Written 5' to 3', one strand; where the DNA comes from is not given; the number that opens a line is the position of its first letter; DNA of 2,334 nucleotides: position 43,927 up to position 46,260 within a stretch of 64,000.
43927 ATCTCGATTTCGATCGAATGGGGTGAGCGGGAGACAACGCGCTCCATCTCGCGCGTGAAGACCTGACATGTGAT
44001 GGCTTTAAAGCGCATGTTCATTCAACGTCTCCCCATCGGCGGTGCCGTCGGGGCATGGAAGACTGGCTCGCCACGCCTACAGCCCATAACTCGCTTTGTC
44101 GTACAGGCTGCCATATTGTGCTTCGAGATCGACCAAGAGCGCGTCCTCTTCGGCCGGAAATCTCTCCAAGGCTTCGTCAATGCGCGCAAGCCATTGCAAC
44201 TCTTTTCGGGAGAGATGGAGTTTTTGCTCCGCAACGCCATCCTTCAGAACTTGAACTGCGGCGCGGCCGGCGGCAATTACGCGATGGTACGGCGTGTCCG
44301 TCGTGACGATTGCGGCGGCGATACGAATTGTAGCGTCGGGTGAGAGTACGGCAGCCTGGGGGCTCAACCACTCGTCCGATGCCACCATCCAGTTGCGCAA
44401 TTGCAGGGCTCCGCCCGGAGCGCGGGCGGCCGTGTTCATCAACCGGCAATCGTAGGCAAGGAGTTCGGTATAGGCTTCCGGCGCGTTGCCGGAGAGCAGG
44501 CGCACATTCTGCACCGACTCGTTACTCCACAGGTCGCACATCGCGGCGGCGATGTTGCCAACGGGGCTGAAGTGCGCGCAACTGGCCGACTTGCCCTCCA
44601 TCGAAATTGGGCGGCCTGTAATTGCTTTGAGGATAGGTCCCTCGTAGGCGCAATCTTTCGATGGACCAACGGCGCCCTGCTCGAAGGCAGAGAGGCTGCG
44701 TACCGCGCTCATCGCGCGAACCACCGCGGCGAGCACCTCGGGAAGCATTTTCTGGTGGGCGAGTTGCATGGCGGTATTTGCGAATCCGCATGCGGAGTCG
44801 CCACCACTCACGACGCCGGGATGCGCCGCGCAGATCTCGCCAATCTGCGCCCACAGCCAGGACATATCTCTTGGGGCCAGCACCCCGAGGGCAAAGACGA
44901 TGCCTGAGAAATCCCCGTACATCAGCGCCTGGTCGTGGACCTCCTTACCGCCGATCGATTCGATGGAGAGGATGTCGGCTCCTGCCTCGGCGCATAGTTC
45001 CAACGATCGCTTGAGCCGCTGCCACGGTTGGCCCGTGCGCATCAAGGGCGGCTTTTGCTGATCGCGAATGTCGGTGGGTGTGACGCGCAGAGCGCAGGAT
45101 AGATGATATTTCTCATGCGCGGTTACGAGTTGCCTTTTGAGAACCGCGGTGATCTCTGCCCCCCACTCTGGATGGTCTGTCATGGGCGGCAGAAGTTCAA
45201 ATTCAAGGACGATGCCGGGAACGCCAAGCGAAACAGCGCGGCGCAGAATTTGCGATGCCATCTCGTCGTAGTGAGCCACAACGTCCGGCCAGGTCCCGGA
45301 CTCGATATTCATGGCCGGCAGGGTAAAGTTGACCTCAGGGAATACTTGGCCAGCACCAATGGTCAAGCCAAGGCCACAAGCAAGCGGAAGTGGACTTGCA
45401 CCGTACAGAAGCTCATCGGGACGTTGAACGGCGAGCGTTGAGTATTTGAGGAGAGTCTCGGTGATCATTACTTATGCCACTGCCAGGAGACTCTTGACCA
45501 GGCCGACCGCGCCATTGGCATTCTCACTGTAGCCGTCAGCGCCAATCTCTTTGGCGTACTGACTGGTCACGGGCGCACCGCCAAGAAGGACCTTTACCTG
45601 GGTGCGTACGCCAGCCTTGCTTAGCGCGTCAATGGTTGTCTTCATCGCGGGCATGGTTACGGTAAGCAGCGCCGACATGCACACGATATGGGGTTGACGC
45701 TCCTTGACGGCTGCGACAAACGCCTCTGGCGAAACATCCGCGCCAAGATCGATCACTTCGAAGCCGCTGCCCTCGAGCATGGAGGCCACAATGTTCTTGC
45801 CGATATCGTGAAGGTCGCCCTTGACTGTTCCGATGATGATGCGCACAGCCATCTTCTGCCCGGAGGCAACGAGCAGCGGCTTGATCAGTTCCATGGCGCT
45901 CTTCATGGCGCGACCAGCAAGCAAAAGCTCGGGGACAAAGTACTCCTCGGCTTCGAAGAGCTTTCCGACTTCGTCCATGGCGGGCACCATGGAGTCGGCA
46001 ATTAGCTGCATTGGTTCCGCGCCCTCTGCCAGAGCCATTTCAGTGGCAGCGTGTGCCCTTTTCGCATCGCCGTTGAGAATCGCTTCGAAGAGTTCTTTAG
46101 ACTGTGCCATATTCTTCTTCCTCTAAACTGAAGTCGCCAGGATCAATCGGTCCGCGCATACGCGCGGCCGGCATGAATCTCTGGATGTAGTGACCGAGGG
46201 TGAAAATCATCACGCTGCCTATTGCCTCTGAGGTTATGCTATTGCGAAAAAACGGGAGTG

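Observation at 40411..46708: Complete MtaB/MtaC-type corrinoid methanol-methyltransferase operon in an apparent Acidobacteriota glycan degrader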

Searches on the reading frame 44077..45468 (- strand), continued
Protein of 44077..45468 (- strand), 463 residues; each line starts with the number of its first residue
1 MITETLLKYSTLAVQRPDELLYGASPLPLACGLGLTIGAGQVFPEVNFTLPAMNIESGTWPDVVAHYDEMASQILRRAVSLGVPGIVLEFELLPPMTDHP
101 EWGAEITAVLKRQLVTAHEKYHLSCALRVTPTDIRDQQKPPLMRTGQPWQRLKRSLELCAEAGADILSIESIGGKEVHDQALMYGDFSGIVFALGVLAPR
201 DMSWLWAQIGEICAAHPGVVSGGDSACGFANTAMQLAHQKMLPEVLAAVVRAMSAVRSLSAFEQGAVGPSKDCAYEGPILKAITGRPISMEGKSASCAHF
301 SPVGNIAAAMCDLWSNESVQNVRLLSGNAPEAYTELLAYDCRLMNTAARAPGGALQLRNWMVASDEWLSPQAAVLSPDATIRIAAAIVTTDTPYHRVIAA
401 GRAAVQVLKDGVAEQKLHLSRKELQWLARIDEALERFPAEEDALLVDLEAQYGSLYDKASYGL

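Call 22: search_protein_families(library=ncbifam, proteins=[L033:9419-10474:+, L006:6802-7872:+], max_evalue=0.001)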
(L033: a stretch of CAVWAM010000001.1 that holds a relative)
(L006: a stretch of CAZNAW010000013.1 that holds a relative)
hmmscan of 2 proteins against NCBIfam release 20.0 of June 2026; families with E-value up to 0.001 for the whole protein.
L033:9419-10474:+ (351 aa): 5 families
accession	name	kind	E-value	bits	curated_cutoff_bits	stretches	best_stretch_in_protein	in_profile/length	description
NF004889.0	PRK06252.1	subfamily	1.8e-47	162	244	1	4-344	2-335/340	methylcobalamin:coenzyme M methyltransferase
TIGR01463.1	mtaA_cmuA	subfamily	8.5e-46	156.8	235.4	1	5-345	2-338/340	MtaA/CmuA family methyltransferase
NF041608.1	methylcob_mtaseMtbA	equivalog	4.9e-41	140.9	600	1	39-345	40-337/339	methylcobamide:CoM methyltransferase MtbA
NF040654.1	MtaA_Meth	equivalog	3.2e-34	118.4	400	1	6-340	1-330/337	methylcobamide:CoM methyltransferase MtaA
TIGR01464.1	hemE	equivalog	2.6e-24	85.9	302.95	1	36-343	33-337/338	uroporphyrinogen decarboxylase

L006:6802-7872:+ (356 aa): 3 families
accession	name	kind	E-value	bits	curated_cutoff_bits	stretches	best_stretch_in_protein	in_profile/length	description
TIGR01463.1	mtaA_cmuA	subfamily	7.6e-07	28.7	235.4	1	143-335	144-322/340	MtaA/CmuA family methyltransferase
NF004889.0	PRK06252.1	subfamily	1.9e-05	23.8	244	1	130-313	143-303/340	methylcobalamin:coenzyme M methyltransferase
NF041608.1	methylcob_mtaseMtbA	equivalog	0.00015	21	600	1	129-248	142-244/339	methylcobamide:CoM methyltransferase MtbA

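Call 23: search_protein_families(library=pfam, proteins=[L033:9419-10474:+, L006:6802-7872:+], max_evalue=0.001)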
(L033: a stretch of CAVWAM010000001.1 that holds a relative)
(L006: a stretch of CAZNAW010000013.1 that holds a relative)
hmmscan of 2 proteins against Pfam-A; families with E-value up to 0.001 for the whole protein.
L033:9419-10474:+ (351 aa): 1 family
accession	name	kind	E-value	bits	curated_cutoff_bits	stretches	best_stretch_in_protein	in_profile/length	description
PF01208.23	URO-D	-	2.3e-63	214.8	23.9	1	9-344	3-345/346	Uroporphyrinogen decarboxylase (URO-D)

L006:6802-7872:+ (356 aa): 1 family
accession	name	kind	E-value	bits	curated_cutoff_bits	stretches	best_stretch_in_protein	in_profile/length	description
PF01208.23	URO-D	-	3.6e-09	36.5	23.9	1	130-334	141-329/346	Uroporphyrinogen decarboxylase (URO-D)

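Call 60: search_protein_families(library=pfam, proteins=[L006:10655-11908:+, L002:5208-6233:+, L021:4186-5253:+, L016:5477-6370:+, L011:4731-5882:+, L040:5273-6121:+, L029:10554-11711:+], max_evalue=0.0001)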
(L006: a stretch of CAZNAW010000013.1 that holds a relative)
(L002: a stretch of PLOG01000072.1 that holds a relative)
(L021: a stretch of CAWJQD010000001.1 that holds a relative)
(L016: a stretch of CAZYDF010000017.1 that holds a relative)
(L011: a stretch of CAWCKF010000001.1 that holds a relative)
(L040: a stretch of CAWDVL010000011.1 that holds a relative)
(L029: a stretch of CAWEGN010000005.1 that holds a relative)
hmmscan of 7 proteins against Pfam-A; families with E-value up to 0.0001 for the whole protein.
L006:10655-11908:+ (417 aa): 1 family
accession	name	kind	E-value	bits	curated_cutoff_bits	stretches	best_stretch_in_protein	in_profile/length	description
PF00144.29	Beta-lactamase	-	5.9e-71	239.8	27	1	36-383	2-316/329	Beta-lactamase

L002:5208-6233:+ (341 aa): 1 family
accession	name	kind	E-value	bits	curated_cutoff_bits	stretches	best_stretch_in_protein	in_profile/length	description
PF06379.18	RhaT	-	1e-31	110.9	27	1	1-332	1-333/344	L-rhamnose-proton symport protein (RhaT)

L021:4186-5253:+ (355 aa): 1 family
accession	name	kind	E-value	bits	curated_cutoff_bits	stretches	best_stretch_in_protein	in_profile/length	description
PF02574.22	S-methyl_trans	-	3.3e-62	211.4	22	1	76-347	1-282/283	Homocysteine S-methyltransferase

L016:5477-6370:+ (297 aa): 0 families

L011:4731-5882:+ (383 aa): 2 families
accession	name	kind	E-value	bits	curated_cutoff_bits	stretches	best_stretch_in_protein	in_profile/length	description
PF00535.33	Glycos_transf_2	-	2.3e-18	67.1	23.3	1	67-203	1-137/168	Glycosyl transferase family 2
PF13641.12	Glyco_tranf_2_3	-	4.2e-05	24.1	27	0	65-254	2-196/230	Glycosyltransferase like family 2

L040:5273-6121:+ (282 aa): 3 families
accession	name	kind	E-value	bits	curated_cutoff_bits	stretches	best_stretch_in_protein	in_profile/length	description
PF00165.29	HTH_AraC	-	4e-19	68.7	26.6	1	235-272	2-41/42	Bacterial regulatory helix-turn-helix proteins, AraC family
PF12833.13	HTH_18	-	1.1e-18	67.7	33.6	1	195-273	1-79/80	Helix-turn-helix domain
PF02311.25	AraC_binding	-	4.5e-05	23.6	21.1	1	34-117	15-98/135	AraC-like ligand binding domain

L029:10554-11711:+ (385 aa): 0 families

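Call 73: search_protein_families(library=pfam, proteins=[L076:10256-11494:+, L076:9435-10136:-, L076:5553-6833:-, L076:11568-12080:+, L052:1406-2641:+, L045:14664-15818:+, L045:15843-16280:+, L065:9359-10810:-, L065:10782-12737:-, L065:5704-6900:+], max_evalue=0.0001)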
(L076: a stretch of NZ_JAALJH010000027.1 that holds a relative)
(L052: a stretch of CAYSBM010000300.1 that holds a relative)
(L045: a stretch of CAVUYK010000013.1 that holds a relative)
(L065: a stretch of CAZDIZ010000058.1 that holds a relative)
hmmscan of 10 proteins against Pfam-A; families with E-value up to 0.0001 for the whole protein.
L076:10256-11494:+ (412 aa): 2 families
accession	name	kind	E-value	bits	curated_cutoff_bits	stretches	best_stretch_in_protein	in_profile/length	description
PF07596.16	SBP_bac_10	-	5.1e-49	168.2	23.3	1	60-390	1-265/268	Protein of unknown function (DUF1559)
PF07963.17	N_methyl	-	8.5e-07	28.7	21.2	1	32-56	3-27/27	Prokaryotic N-terminal methylation motif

L076:9435-10136:- (233 aa): 0 families

L076:5553-6833:- (426 aa): 0 families

L076:11568-12080:+ (170 aa): 0 families

L052:1406-2641:+ (411 aa): 0 families

L045:14664-15818:+ (384 aa): 1 family
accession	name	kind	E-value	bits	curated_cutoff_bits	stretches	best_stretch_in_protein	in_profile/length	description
PF04015.17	DUF362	-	2.6e-26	93.4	24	1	70-324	1-199/200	Domain of unknown function (DUF362)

L045:15843-16280:+ (145 aa): 0 families

L065:9359-10810:- (483 aa): 1 family
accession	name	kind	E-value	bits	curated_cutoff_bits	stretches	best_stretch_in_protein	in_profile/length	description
PF13231.12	PMT_2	-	7.9e-06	26.6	26.1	1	66-204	9-144/160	Dolichyl-phosphate-mannose-protein mannosyltransferase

L065:10782-12737:- (651 aa): 0 families

L065:5704-6900:+ (398 aa): 1 family
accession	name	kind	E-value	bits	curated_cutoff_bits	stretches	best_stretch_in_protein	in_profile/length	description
PF14067.11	LssY_C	-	6.1e-48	163.4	25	1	220-392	11-188/188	LssY C-terminus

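Call 85: search_solved_structures(query=L033:9419-10474:+, max_evalue=0.001, show_alignments=1)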
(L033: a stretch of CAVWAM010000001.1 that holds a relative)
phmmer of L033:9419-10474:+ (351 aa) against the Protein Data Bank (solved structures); distinct sequences matched with E-value up to 0.001: 22.
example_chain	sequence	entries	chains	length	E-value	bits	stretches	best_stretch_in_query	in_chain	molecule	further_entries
4ay7_A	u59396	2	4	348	1.3e-17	67.1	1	8-341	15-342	METHYLCOBALAMIN: COENZYME M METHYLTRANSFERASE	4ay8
6w2o_A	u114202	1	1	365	4.3e-13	52.2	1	38-345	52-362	Uroporphyrinogen decarboxylase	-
4exq_A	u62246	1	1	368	6.9e-13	51.6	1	57-346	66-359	Uroporphyrinogen decarboxylase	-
3cyv_A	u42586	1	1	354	8.8e-11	44.6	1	51-340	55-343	Uroporphyrinogen decarboxylase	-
3gw0_A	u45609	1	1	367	7.7e-10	41.5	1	171-345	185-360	Uroporphyrinogen decarboxylase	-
4wsh_A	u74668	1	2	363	9.1e-10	41.3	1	47-341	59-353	Uroporphyrinogen decarboxylase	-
2inf_A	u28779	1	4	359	9.7e-10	41.2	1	47-344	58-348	Uroporphyrinogen decarboxylase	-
4zr8_A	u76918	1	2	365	1.7e-09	40.4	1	60-294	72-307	Uroporphyrinogen decarboxylase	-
3gw3_A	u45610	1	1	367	1.7e-09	40.4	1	171-345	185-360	Uroporphyrinogen decarboxylase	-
1j93_A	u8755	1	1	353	2.5e-09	39.9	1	60-336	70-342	UROPORPHYRINOGEN DECARBOXYLASE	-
1jpk_A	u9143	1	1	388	2.8e-09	39.7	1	160-345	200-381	UROPORPHYRINOGEN DECARBOXYLASE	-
2q6z_A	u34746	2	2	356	3e-09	39.6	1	171-345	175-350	Uroporphyrinogen decarboxylase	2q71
1r3w_A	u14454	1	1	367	3.2e-09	39.5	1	160-345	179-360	Uroporphyrinogen Decarboxylase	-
1r3q_A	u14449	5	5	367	3.2e-09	39.5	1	171-345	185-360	Uroporphyrinogen Decarboxylase | PROTEIN (UROPORPHYRINOGEN DECARBOXYLASE)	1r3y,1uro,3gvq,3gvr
3gvv_A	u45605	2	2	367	3.2e-09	39.5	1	171-345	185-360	Uroporphyrinogen decarboxylase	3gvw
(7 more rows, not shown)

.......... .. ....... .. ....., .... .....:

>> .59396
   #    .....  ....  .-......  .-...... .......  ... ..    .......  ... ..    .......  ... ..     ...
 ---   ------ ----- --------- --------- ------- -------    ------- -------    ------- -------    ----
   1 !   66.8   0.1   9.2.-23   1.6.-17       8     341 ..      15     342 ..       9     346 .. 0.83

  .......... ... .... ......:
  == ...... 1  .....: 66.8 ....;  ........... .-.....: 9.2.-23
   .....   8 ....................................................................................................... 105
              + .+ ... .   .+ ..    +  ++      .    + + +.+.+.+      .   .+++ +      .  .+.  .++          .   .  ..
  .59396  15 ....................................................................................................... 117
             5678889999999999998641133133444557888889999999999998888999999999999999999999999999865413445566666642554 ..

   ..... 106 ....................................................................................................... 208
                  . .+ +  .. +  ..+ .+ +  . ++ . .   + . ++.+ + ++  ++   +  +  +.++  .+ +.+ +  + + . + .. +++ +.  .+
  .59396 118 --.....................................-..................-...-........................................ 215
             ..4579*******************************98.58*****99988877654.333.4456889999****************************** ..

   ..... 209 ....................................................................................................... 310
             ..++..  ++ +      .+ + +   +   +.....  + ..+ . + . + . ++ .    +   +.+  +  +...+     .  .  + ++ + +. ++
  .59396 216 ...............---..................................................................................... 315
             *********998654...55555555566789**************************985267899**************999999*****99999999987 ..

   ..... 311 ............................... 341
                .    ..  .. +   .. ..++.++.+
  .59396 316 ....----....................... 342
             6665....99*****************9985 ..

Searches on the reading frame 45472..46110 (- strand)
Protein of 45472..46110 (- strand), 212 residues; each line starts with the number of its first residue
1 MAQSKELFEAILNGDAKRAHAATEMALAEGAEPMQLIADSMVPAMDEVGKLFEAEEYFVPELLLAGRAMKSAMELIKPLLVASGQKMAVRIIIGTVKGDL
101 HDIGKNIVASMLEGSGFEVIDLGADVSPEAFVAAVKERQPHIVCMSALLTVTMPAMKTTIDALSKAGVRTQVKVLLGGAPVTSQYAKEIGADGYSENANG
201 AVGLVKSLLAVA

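Call 3: search_protein_families(library=pfam, proteins=[window:45472-46110:-], max_evalue=0.01)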
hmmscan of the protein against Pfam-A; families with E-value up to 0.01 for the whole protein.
window:45472-46110:- (212 aa): 3 families
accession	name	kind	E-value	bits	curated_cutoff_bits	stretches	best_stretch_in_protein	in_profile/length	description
PF02310.24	B12-binding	-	4e-31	107.8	32.1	1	90-201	2-119/121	B12 binding domain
PF02607.22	B12-binding_2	-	6.5e-22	78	23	1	5-77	3-74/74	B12 binding domain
PF12169.13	DNA_pol3_gamma3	-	0.0099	16.1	24.4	0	4-39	18-53/143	DNA polymerase III subunits gamma and tau domain III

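Call 4: search_protein_families(library=ncbifam, proteins=[window:45472-46110:-], max_evalue=0.01)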
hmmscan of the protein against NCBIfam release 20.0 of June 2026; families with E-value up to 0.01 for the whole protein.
window:45472-46110:- (212 aa): 16 families
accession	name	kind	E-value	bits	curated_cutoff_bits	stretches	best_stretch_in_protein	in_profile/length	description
NF047996.1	corrin_MtgC_2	exception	1.6e-61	207.5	370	1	6-209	7-210/212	glycine betaine-specific corrinoid protein MtgC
TIGR02370.1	pyl_corrinoid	subfamily_domain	9.8e-58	194.8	215.3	1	7-201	2-197/197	methyltransferase cognate corrinoid protein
NF041607.1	dimeth_corrin_MtbC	equivalog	3.1e-52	177.1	350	1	9-209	3-203/203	dimethylamine corrinoid protein MtbC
NF047995.1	corrinoid_MtgC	exception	2.2e-48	164.6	310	1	5-210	6-214/215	glycine betaine-specific corrinoid protein MtgC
NF040669.1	MtaC2_Meth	equivalog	4.7e-39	134.3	450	1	5-207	44-244/267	methanol--corrinoid protein MtaC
NF040655.1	MtaC_Meth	equivalog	1.8e-37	128.8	420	1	5-209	37-238/253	methanol--corrinoid protein MtaC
TIGR02082.1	metH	equivalog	2e-37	128.4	1010.85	1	5-204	648-853/1182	methionine synthase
NF007024.0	PRK09490.1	equivalog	1.1e-31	109.5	1497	1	5-208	663-875/1234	methionine synthase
NF052513.1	TransRegCarH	equivalog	4.6e-12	45.8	400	1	4-192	84-262/274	HTH-type transcriptional repressor CarH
NF002612.0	PRK02261.1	equivalog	7.6e-12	45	110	1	88-183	3-97/148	methylaspartate mutase subunit S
TIGR00640.1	acid_CoA_mut_C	subfamily_domain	9.6e-09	35.3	57.45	1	89-191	3-103/132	methylmalonyl-CoA mutase C-terminal domain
TIGR01501.1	MthylAspMutase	equivalog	2.6e-08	33.7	135.8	1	91-181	4-93/134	methylaspartate mutase subunit S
NF040743.1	ornith_mutase_E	equivalog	1.1e-07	30.2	800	1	83-200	590-715/730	D-ornithine 4,5-aminomutase subunit OraE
NF052385.1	Lys_5_6_beta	equivalog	2.2e-07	30.8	280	1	116-193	138-218/241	lysine 5,6-aminomutase subunit beta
NF006944.0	PRK09426.1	equivalog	4.8e-07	28.1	876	1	68-185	571-685/721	methylmalonyl-CoA mutase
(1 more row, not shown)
